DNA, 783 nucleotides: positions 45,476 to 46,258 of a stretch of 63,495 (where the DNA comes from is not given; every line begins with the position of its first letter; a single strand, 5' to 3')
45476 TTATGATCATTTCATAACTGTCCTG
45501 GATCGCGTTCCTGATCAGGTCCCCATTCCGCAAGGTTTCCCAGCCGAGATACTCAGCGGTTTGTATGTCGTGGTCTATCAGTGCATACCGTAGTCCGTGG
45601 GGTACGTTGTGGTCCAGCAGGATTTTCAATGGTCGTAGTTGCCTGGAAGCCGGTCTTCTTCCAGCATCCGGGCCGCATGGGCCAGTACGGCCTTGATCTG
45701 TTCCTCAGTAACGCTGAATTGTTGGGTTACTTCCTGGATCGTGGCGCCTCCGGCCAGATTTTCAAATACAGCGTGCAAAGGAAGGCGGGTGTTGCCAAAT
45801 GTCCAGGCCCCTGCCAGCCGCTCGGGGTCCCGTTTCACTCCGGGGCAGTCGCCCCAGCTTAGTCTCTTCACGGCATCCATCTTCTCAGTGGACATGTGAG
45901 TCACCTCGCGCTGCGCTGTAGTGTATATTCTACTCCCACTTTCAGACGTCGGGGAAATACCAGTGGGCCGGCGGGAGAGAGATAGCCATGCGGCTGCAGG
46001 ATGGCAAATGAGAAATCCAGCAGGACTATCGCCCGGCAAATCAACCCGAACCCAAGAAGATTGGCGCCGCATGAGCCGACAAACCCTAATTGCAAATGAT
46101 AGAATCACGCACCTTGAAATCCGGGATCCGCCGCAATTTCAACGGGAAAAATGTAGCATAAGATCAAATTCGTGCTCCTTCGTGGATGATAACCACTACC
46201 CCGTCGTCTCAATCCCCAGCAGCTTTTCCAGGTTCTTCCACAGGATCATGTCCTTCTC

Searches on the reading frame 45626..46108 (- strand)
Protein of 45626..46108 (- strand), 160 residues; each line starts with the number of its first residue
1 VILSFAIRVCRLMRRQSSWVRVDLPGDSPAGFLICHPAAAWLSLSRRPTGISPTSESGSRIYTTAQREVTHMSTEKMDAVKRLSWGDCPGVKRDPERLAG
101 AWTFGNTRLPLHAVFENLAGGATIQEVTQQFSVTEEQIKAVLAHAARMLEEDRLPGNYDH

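Call 34: search_protein_families(library=pfam, proteins=[window:45626-46108:-], max_evalue=0.0001)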
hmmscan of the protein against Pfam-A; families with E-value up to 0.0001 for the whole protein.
window:45626-46108:- (160 aa): 1 family
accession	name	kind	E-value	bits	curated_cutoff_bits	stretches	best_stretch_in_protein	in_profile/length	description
PF04255.20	DUF433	-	5.3e-11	42.6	23.6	1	92-144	2-55/56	Protein of unknown function (DUF433)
